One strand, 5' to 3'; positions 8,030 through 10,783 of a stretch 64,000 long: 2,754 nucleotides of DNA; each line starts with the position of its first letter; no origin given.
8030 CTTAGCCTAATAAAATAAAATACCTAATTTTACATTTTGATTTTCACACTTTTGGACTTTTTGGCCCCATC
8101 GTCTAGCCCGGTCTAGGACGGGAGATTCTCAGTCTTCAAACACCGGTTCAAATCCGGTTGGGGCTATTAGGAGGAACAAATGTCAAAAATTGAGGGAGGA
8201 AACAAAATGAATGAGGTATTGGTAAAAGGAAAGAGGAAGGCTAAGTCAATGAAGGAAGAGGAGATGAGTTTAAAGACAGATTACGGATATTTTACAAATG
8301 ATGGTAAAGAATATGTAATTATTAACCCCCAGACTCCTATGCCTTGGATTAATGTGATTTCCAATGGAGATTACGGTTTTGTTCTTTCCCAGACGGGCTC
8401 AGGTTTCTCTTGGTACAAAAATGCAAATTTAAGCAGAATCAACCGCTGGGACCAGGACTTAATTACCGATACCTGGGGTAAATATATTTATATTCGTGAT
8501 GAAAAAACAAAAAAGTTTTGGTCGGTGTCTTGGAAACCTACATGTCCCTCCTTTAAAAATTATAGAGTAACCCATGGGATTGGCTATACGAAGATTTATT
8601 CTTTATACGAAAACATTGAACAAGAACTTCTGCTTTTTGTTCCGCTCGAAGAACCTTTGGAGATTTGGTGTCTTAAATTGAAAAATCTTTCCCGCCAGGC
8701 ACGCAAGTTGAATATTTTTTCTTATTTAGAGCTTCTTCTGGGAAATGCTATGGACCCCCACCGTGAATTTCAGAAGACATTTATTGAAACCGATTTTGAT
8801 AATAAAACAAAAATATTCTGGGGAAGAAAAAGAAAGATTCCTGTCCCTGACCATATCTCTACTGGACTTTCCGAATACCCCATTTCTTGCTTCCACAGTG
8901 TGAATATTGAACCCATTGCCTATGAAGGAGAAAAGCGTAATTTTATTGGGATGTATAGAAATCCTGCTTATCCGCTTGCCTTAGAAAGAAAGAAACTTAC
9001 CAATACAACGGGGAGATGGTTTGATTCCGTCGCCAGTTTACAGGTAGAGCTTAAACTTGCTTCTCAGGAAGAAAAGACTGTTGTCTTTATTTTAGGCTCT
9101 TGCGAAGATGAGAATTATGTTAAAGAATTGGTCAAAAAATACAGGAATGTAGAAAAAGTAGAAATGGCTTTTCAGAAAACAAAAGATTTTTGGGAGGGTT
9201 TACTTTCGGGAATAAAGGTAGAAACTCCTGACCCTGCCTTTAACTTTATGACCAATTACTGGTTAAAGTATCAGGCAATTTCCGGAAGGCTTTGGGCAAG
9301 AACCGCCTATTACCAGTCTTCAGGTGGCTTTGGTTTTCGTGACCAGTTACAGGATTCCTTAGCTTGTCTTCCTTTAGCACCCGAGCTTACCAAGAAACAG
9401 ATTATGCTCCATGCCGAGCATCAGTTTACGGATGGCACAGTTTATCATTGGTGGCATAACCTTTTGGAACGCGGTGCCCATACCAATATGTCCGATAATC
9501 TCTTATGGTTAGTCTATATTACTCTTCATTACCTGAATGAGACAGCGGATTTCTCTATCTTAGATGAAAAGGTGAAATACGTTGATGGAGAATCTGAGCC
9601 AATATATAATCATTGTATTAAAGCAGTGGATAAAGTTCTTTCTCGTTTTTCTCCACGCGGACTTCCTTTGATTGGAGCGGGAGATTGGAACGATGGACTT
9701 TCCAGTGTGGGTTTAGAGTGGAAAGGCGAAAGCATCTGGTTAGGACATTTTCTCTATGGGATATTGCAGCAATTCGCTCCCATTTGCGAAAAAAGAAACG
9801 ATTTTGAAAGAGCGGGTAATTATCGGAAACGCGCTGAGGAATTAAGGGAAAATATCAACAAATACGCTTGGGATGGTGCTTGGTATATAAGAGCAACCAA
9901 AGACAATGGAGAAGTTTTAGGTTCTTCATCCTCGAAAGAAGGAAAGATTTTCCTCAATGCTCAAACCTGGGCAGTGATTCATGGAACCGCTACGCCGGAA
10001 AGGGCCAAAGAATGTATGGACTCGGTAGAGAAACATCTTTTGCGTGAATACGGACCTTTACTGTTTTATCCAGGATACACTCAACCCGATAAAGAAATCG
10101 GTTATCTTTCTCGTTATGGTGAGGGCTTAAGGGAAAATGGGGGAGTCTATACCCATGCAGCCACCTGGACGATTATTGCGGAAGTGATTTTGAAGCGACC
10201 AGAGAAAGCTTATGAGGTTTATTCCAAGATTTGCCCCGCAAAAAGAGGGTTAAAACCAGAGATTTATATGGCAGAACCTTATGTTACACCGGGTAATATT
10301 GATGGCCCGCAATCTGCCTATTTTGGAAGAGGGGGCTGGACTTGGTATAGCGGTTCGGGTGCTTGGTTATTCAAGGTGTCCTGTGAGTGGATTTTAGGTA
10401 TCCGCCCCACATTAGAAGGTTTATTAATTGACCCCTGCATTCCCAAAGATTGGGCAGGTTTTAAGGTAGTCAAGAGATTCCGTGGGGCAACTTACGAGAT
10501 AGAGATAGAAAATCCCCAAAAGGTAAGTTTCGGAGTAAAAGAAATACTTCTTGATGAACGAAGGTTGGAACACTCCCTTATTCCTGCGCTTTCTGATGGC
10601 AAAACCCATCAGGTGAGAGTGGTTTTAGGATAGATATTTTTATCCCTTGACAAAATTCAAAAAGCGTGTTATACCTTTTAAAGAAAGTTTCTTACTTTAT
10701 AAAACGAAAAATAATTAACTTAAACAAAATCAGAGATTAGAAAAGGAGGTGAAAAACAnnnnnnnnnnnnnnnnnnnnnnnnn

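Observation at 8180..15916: Candidate beta-glucan (possibly beta-1,2-glucan/cellodextrin) scavenging locus: cytoplasmic GH94 phosphorylase next to secreted (alpha/alpha)6 hydrolase-like paralogs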

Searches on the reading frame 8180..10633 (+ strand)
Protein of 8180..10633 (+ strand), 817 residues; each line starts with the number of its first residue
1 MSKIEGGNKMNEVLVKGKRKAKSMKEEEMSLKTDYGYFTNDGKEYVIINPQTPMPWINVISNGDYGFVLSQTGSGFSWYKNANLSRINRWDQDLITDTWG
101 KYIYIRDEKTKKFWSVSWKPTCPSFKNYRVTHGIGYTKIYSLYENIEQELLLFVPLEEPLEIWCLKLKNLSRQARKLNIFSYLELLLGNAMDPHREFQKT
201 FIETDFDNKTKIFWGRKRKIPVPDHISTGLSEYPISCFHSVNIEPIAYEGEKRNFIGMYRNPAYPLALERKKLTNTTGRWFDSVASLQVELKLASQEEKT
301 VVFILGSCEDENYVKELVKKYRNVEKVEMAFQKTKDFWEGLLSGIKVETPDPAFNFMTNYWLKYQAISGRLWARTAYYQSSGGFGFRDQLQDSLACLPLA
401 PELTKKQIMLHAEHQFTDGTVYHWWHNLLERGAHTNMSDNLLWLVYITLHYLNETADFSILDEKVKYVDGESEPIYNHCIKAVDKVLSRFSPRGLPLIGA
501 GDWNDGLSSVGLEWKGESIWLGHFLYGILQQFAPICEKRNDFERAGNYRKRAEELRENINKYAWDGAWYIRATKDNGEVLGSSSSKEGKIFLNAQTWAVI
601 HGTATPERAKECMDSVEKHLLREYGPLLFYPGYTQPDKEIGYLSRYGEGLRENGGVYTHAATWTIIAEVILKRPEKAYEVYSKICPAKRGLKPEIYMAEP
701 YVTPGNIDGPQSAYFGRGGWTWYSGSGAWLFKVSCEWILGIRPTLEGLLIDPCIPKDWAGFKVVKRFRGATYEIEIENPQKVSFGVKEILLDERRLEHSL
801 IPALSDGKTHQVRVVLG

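Call 5: search_protein_families(library=pfam, proteins=[window:8180-10633:+], max_evalue=0.01)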
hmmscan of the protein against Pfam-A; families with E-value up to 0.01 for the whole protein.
window:8180-10633:+ (817 aa): 3 families
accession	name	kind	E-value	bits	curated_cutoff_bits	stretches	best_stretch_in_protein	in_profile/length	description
PF17167.11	Glyco_hydro_94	-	3.5e-122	408.6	27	1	337-740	1-420/420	Glycosyl hydrolase 94 superfamily, catalytic domain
PF06165.18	GH94_b-supersand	-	1e-79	268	23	1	53-306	1-251/251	Glycosyl hydrolase 94, supersandwich domain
PF01204.24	Trehalase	-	0.0034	16.7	21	1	521-619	309-401/512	Trehalase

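Call 10: search_solved_structures(query=window:8180-10633:+, max_evalue=0.001, show_alignments=1)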
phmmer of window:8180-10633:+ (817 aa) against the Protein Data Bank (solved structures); distinct sequences matched with E-value up to 0.001: 20.
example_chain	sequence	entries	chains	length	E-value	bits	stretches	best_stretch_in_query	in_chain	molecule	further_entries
8rf9_A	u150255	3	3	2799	2.3e-166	558.6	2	33-776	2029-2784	Cyclic beta 1-2 glucan synthetase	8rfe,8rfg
8rf0_A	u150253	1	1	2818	2.4e-166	558.6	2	33-776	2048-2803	Cyclic beta-(1,2)-glucan synthase NdvB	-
3qde_A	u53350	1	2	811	7.5e-144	484.1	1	35-817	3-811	Cellobiose phosphorylase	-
8ho7_A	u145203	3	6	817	1e-143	483.7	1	34-816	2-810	Cellobiose phosphorylase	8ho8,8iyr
8ho9_A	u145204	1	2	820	1.1e-141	477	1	35-817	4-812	Cellobiose phosphorylase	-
8hob_A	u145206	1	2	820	2.5e-141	475.8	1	35-817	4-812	Cellobiose phosphorylase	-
1v7v_A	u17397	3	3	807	4.9e-129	435.1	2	433-817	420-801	chitobiose phosphorylase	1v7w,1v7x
3s4c_A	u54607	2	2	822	4.6e-119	402.1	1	35-815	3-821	Lactose Phosphorylase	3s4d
3rrs_A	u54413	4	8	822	3.3e-118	399.3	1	35-815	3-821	Cellobiose phosphorylase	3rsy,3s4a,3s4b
8bou_A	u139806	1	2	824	2.5e-112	379.8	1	34-803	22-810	N,N'-diacetylchitobiose phosphorylase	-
2cqs_A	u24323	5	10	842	3.7e-110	372.6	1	34-814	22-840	Cellobiose Phosphorylase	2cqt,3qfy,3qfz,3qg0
3afj_A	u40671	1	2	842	4.7e-110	372.3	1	34-814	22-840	Cellobiose Phosphorylase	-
3act_A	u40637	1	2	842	3.4e-109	369.5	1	34-814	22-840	Cellobiose Phosphorylase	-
3acs_A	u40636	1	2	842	5.6e-109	368.8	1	34-814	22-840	Cellobiose Phosphorylase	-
4zle_A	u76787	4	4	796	4e-86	293.2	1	90-816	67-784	Putative b-glycan phosphorylase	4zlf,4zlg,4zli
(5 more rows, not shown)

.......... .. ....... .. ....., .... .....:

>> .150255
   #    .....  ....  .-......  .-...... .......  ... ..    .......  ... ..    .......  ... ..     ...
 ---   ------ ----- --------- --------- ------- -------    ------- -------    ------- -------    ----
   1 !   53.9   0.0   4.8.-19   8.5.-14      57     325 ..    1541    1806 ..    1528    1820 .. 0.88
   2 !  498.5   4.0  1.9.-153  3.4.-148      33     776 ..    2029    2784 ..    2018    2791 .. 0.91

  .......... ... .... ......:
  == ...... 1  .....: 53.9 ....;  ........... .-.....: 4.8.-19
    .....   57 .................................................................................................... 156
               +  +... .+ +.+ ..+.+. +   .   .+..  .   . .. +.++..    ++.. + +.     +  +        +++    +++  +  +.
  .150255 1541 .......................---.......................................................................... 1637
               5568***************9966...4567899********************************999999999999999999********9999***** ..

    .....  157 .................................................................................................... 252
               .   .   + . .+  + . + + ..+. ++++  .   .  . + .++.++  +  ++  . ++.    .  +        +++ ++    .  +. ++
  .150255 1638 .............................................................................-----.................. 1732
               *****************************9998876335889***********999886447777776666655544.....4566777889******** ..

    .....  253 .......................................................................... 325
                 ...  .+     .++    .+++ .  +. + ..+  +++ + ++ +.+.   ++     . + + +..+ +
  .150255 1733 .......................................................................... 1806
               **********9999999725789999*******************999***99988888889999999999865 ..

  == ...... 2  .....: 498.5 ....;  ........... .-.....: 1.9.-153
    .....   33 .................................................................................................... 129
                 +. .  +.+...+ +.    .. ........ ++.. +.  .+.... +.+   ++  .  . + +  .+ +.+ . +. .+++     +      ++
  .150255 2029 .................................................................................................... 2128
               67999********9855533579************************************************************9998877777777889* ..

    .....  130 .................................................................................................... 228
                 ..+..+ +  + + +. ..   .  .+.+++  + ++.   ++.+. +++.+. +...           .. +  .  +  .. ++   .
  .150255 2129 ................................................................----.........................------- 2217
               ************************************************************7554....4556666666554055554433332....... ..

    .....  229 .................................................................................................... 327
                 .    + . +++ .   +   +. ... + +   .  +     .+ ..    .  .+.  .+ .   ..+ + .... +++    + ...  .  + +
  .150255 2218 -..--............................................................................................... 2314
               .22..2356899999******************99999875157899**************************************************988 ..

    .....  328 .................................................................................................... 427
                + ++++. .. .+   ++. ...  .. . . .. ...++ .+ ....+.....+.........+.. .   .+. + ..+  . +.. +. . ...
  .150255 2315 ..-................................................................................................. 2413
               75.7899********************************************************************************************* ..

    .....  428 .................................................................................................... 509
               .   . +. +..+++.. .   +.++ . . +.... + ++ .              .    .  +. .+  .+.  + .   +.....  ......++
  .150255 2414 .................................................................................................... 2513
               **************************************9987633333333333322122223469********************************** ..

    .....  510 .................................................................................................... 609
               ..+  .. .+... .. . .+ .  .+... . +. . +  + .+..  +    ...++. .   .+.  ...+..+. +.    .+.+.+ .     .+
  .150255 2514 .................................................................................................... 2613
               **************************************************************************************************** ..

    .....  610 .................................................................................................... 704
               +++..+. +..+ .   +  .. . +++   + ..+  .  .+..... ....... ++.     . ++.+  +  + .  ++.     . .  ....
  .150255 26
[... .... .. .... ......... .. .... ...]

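Call 13: find_encoding_contigs(protein=window:8180-10633:+, flank=10000, max_places=6)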
Protein window:8180-10633:+ (817 aa): no gene with exactly this product is on record in the collection.
